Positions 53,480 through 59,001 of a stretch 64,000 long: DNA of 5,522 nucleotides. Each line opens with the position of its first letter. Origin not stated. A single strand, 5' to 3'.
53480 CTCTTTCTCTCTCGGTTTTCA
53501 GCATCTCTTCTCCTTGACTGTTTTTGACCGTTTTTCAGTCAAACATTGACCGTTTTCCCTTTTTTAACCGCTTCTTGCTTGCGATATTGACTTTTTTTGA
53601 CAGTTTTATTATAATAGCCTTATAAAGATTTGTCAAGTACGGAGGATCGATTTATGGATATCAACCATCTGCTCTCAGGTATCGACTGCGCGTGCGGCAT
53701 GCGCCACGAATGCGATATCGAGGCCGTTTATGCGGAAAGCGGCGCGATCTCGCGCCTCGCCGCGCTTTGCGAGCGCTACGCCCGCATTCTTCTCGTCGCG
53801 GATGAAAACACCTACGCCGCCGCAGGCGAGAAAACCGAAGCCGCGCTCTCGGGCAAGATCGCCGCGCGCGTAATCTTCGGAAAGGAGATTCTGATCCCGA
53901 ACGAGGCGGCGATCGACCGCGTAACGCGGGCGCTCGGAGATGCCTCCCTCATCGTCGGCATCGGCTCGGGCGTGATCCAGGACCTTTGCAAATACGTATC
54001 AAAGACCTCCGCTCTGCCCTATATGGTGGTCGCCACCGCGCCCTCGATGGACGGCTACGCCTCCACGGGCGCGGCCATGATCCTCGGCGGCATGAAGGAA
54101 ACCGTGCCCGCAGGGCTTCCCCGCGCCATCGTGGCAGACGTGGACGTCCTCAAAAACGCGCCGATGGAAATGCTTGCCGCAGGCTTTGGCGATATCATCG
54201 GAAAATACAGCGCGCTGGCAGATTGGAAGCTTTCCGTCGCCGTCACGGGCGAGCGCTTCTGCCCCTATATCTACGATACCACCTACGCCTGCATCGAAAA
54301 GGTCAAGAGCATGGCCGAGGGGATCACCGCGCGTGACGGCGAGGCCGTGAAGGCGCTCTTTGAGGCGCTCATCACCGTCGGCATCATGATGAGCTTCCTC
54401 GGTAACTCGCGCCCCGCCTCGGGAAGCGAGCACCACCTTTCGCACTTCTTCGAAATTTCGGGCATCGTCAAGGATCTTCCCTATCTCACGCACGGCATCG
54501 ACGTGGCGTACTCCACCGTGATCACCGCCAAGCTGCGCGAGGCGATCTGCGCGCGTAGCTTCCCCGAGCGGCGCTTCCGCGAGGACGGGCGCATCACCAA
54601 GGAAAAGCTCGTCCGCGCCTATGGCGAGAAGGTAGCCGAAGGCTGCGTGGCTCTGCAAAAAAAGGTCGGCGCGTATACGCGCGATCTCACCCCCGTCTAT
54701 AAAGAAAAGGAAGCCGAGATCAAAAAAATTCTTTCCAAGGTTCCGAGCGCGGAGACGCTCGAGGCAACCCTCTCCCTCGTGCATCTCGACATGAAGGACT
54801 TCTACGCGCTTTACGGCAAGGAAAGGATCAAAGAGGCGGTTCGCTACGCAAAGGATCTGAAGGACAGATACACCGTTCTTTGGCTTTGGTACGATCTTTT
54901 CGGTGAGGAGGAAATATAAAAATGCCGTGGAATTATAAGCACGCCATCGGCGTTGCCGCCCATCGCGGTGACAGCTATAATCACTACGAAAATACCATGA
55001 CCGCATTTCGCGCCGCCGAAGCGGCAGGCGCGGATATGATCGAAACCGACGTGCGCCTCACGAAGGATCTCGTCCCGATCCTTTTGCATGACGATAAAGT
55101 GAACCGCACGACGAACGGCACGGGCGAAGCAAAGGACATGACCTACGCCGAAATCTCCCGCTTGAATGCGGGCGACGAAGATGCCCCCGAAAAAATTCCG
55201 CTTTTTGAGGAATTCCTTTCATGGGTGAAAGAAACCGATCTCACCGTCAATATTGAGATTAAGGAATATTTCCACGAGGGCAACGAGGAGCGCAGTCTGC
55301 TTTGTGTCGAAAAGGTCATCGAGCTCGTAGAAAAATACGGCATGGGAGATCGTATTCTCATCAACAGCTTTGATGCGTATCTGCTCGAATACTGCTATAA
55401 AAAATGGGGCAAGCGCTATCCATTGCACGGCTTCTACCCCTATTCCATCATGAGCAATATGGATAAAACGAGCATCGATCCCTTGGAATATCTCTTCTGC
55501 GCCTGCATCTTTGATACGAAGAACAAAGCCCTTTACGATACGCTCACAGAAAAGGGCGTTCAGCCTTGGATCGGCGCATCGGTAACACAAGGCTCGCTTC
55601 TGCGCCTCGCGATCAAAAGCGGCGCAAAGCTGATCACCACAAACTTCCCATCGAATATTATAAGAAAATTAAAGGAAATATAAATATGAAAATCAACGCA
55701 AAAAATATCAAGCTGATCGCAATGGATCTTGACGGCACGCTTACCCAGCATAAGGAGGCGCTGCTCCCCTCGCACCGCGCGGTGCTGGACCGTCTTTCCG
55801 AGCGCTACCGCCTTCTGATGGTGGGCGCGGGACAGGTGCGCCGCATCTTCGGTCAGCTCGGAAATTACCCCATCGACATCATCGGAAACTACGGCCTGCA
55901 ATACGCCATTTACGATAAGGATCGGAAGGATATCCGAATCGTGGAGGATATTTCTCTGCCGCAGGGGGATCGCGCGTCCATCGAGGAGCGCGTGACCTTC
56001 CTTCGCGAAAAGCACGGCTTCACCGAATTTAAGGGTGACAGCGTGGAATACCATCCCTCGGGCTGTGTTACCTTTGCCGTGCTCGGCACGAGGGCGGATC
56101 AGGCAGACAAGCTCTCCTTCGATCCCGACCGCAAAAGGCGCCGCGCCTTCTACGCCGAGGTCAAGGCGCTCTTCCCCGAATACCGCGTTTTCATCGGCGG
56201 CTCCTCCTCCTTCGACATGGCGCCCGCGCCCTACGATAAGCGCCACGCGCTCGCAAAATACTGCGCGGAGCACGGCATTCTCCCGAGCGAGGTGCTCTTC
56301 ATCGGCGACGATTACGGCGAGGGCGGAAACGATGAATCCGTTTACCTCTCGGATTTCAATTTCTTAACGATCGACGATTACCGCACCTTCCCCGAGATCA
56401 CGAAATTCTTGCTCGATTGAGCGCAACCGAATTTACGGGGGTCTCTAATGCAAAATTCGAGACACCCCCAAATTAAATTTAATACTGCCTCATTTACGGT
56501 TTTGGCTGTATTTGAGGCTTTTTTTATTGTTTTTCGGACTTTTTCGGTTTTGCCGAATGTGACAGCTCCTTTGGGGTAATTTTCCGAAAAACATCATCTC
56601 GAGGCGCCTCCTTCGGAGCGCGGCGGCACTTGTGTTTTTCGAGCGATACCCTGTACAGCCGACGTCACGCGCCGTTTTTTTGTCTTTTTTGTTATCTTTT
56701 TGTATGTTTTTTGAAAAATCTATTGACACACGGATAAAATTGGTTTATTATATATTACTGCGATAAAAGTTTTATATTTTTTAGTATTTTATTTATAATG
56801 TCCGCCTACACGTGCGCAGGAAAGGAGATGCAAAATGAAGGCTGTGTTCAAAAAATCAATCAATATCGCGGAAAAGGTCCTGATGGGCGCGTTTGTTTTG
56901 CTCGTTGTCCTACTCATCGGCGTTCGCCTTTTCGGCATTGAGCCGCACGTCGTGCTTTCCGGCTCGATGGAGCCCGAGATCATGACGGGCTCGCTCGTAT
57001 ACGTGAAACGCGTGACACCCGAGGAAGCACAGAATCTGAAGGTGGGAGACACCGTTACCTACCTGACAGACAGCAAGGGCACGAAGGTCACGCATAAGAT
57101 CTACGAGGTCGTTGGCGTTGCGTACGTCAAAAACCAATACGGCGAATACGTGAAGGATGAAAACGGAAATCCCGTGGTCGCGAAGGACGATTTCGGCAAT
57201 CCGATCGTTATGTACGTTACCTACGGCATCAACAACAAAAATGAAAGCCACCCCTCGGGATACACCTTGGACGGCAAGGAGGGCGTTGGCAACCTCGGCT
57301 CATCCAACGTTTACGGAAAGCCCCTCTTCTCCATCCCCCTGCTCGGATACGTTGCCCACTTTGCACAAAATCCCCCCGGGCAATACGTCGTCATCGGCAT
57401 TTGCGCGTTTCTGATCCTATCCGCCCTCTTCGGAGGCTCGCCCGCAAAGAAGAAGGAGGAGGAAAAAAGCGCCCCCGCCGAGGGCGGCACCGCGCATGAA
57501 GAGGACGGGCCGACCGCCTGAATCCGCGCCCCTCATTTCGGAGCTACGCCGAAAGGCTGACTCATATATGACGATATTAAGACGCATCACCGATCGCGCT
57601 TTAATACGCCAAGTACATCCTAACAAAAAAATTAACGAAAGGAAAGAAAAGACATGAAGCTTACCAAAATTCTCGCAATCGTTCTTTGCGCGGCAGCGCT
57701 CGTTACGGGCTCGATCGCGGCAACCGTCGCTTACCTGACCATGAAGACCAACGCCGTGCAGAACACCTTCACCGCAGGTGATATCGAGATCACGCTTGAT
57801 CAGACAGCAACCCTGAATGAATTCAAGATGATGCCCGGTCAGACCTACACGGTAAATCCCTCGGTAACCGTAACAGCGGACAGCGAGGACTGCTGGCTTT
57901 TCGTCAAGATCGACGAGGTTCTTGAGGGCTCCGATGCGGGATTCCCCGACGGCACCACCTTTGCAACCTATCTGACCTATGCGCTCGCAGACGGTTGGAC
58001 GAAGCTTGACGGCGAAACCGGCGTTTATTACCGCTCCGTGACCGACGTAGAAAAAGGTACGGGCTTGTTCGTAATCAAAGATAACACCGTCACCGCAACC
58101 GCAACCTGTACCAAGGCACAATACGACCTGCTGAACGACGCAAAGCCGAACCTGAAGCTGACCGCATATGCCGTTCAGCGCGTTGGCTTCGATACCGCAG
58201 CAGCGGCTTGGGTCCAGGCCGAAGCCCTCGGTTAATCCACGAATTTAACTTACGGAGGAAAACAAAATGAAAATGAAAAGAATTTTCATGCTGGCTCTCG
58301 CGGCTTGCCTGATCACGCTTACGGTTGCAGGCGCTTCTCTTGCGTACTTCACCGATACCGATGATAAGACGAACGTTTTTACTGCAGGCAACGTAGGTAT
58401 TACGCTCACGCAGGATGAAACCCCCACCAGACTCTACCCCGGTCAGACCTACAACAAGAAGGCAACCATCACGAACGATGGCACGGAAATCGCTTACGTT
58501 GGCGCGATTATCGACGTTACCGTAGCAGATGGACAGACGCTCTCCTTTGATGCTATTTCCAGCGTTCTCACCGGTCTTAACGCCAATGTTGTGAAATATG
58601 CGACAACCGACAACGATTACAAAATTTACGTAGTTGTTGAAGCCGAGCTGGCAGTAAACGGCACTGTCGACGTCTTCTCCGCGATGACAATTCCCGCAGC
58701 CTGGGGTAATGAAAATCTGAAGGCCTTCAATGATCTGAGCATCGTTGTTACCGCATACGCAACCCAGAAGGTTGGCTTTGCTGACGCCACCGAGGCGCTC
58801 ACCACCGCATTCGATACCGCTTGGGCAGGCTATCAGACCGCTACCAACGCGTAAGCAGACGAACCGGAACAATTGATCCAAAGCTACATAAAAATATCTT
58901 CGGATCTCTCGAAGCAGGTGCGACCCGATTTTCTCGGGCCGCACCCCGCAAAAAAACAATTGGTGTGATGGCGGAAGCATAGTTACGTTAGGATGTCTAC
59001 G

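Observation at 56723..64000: sipW + four TasA-like genes + giant Cys/His-rich surface protein: candidate multi-subunit SipW-dependent fibre/adhesin system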

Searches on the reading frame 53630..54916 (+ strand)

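Call 71: search_protein_families(library=ncbifam, proteins=[window:53630-54916:+], max_evalue=0.01)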
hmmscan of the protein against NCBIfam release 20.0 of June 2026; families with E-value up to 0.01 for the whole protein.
window:53630-54916:+ (429 aa): 8 families
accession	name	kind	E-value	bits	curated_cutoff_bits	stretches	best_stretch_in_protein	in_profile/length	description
NF002022.0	PRK00843.1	equivalog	1.9e-50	171.8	413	1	34-303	15-282/350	NAD(P)-dependent glycerol-1-phosphate dehydrogenase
NF006941.0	PRK09423.1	subfamily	1.2e-10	40.8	336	1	39-299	17-282/367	glycerol dehydrogenase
NF047954.1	PrpdilGlycDhGldA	equivalog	3.9e-06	26.3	700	1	37-196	15-179/365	bifunctional L-1,2-propanediol dehydrogenase/glycerol dehydrogenase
NF007880.0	PRK10586.1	equivalog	7.4e-06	25.1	429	1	34-193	16-178/362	oxidoreductase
NF053832.1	GlycoaldRedHalo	equivalog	2.1e-05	23.8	550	1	52-258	31-244/363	glycolaldehyde reductase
TIGR03722.2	arch_KAE1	equivalog_domain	0.0019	17.4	375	0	279-304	184-209/323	KEOPS complex N(6)-L-threonylcarbamoyladenine synthase Kae1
TIGR01357.1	aroB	equivalog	0.0053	16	305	0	100-206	78-188/344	3-dehydroquinate synthase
NF010514.0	PRK13922.12-4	equivalog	0.0085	15.3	337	0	30-61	159-190/276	rod shape-determining protein MreC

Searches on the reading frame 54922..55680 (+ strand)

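Call 71: search_protein_families(library=ncbifam, proteins=[window:54922-55680:+], max_evalue=0.01)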
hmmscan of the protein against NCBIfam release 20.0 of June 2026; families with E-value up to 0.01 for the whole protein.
window:54922-55680:+ (253 aa): 4 families
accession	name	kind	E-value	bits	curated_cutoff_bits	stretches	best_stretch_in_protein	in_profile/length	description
NF006989.0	PRK09454.1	equivalog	6.6e-27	94.4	264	1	3-122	7-127/251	glycerophosphodiester phosphodiesterase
NF053857.1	LysphglycPlipDStph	equivalog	1e-17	64.4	450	1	9-151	46-195/305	lysophosphatidylglycerol phospholipase D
NF008354.0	PRK11143.1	equivalog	1.8e-07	30.4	254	1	11-65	33-87/359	glycerophosphodiester phosphodiesterase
NF041304.3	AvrBs2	equivalog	6.8e-05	21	1000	1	11-77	271-342/716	type III secretion system effector avirulence protein AvrBs2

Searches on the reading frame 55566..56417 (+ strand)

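Call 71: search_protein_families(library=ncbifam, proteins=[window:55566-56417:+], max_evalue=0.01)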
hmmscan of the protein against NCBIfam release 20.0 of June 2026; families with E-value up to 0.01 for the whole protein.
window:55566-56417:+ (284 aa): 7 families
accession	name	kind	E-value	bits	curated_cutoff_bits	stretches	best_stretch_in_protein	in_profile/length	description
TIGR01484.1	HAD-SF-IIB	subfamily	4.8e-08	33.3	41.8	1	50-259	1-211/221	HAD-IIB family hydrolase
TIGR00099.1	Cof-subfamily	subfamily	5.9e-06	26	137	0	163-250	135-214/256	Cof-type HAD-IIB family hydrolase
TIGR01487.1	Pglycolate_arch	equivalog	8.2e-06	25.8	122.75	0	48-91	1-44/215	phosphoglycolate phosphatase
TIGR01482.1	SPP-subfamily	subfamily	2.4e-05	24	107.15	0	51-94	1-44/225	sucrose-phosphate phosphatase subfamily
NF009695.0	PRK13222.1-2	equivalog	6.5e-05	22.5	225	0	45-66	3-24/226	phosphoglycolate phosphatase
NF007821.0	PRK10530.1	equivalog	0.00022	20.6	274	1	48-86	3-42/272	pyridoxal phosphatase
NF002245.0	PRK01158.1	equivalog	0.00035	19.9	198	0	47-66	2-21/233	phosphoglycolate phosphatase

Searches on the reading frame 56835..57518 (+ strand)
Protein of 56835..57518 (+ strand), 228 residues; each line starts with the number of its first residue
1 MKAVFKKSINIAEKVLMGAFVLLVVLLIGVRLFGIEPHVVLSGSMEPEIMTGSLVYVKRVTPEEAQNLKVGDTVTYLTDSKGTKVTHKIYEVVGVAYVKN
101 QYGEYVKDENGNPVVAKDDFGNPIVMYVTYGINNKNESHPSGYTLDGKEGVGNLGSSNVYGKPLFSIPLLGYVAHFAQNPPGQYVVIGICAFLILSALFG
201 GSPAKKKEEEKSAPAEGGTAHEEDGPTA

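Call 8: search_protein_families(library=pfam, proteins=[window:56835-57518:+], max_evalue=0.1)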
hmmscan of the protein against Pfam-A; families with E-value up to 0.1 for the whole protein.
window:56835-57518:+ (228 aa): 2 families
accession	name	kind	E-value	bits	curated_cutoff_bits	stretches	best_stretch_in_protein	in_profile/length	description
PF10502.14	Peptidase_S26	-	1.6e-05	25.3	22.9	1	18-80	6-67/168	Signal peptidase, peptidase S26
PF14221.11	DUF4330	-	0.026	15.1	27.6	1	19-148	21-142/167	Domain of unknown function (DUF4330)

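Call 9: search_protein_families(library=ncbifam, proteins=[window:56835-57518:+], max_evalue=0.1)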
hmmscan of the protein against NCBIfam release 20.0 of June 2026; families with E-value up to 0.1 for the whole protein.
window:56835-57518:+ (228 aa): 4 families
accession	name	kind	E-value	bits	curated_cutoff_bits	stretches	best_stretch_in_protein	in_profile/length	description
TIGR02228.1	sigpep_I_arch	equivalog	9e-20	71.1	51.85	1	16-199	11-155/158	signal peptidase I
NF046067.1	SigPepSipWBacil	equivalog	2.7e-18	66.2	190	2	10-94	6-94/189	signal peptidase I SipW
TIGR02227.1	sigpep_I_bact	equivalog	2.2e-07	30.9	47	1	19-123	4-99/162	signal peptidase I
NF008114.0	PRK10861.1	equivalog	0.041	13.2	277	1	20-60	68-107/324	signal peptidase I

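Call 11: find_encoding_contigs(protein=window:56835-57518:+, flank=10000, max_places=8)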
Protein window:56835-57518:+ (228 aa): no gene with exactly this product is on record in the collection.

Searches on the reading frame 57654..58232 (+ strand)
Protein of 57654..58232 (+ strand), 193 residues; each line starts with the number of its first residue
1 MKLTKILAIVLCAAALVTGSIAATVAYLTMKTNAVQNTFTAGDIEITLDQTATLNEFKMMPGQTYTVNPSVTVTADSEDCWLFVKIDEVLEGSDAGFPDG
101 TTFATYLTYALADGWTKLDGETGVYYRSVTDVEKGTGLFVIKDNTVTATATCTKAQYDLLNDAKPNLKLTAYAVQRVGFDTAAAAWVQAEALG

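Call 8: search_protein_families(library=pfam, proteins=[window:57654-58232:+], max_evalue=0.1)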
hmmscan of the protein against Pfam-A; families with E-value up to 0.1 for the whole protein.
window:57654-58232:+ (193 aa): 2 families
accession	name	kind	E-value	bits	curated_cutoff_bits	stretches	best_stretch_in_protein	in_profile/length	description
PF12389.13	Peptidase_M73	-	0.004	17.4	22.5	1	5-66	4-65/196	Camelysin metallo-endopeptidase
PF07755.17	DUF1611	-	0.091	12.6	25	0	12-73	43-105/201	Domain of unknown function (DUF1611_C) P-loop domain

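Call 9: search_protein_families(library=ncbifam, proteins=[window:57654-58232:+], max_evalue=0.1)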
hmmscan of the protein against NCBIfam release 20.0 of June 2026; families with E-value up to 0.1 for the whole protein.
window:57654-58232:+ (193 aa): 0 families

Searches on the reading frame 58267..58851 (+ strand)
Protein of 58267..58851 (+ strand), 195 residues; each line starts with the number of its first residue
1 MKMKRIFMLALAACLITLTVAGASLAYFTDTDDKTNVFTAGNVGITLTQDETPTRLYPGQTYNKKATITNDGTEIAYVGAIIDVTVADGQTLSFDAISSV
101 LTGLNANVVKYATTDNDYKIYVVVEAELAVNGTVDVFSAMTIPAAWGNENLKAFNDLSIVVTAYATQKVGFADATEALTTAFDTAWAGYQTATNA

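Call 8: search_protein_families(library=pfam, proteins=[window:58267-58851:+], max_evalue=0.1)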
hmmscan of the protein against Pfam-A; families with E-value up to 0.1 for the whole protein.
window:58267-58851:+ (195 aa): 2 families
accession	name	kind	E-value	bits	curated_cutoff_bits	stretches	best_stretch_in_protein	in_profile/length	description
PF12389.13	Peptidase_M73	-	5.4e-07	30.1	22.5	1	4-89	4-92/196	Camelysin metallo-endopeptidase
PF07705.17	CARDB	-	0.052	14.2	22.7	0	48-130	7-89/101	CARDB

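Call 9: search_protein_families(library=ncbifam, proteins=[window:58267-58851:+], max_evalue=0.1)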
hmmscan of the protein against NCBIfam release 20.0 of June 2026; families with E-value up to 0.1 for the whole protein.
window:58267-58851:+ (195 aa): 3 families
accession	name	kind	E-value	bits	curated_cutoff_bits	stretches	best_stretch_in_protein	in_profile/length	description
TIGR04088.1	cognate_SipW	domain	2e-09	37.3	19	1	10-43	1-34/34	SipW-dependent-type signal peptide-containing protein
TIGR04090.1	exp_by_SipW_IV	subfamily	1.5e-07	31.4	60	1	13-74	8-70/241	BsaA family SipW-dependent biofilm matrix protein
NF046066.1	BioflmMtrxTasA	equivalog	0.052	13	450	1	1-73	1-77/264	biofilm matrix protein TasA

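Call 12: find_encoding_contigs(protein=window:58267-58851:+, flank=10000, max_places=8)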
Protein window:58267-58851:+ (195 aa): no gene with exactly this product is on record in the collection.
